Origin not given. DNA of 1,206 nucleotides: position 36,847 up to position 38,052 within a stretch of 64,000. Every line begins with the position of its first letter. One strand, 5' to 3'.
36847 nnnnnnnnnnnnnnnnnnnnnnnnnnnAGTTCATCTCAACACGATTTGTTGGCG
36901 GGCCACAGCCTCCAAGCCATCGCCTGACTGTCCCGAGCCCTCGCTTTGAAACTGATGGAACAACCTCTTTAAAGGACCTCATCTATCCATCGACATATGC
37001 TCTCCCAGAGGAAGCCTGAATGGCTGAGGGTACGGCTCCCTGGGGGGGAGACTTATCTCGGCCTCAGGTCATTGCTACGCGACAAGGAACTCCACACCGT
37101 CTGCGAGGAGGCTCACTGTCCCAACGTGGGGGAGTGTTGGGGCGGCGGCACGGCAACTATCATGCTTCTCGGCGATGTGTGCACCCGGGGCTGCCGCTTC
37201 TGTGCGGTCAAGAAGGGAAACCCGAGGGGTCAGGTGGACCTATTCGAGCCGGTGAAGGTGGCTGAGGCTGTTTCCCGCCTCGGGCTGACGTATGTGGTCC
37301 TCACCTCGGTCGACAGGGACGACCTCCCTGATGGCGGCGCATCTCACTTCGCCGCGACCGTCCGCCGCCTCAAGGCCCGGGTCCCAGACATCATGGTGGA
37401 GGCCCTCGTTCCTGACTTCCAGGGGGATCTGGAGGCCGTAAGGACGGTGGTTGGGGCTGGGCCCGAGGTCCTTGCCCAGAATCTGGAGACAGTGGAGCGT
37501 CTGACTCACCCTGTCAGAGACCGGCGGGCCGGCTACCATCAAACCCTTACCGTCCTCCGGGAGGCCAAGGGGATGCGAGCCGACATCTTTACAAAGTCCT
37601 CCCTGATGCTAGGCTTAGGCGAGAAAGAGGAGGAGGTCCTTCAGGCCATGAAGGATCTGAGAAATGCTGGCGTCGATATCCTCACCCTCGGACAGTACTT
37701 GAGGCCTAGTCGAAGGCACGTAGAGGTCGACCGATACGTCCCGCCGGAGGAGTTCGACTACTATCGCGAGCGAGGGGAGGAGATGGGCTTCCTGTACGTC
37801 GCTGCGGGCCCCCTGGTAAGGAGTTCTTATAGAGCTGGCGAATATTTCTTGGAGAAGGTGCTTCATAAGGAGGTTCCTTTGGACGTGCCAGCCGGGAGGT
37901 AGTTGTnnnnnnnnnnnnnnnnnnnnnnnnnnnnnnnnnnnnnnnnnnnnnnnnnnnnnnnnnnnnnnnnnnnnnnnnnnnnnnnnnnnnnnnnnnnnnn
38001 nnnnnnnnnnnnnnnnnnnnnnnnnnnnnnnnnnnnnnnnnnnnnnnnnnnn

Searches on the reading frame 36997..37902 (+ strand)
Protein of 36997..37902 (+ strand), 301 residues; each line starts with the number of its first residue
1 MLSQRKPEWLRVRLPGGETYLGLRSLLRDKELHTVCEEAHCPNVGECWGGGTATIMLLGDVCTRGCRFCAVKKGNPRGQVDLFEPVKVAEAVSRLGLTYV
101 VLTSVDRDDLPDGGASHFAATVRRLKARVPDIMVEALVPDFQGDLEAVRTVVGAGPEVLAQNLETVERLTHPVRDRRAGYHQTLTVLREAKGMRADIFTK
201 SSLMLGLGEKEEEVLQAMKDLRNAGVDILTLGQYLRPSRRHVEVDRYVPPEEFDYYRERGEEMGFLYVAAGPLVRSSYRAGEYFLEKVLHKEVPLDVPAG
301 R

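Call 23: search_protein_families(library=pfam, proteins=[window:36997-37902:+], max_evalue=0.01)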
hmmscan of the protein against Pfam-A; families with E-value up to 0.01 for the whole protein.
window:36997-37902:+ (301 aa): 2 families
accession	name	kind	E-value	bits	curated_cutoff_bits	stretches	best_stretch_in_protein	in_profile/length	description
PF04055.27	Radical_SAM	-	8.1e-18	65.6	29.5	1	58-221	3-166/166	Radical SAM superfamily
PF16881.10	LIAS_N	-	2.1e-08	34.9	27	1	4-41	59-96/96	N-terminal domain of lipoyl synthase of Radical_SAM family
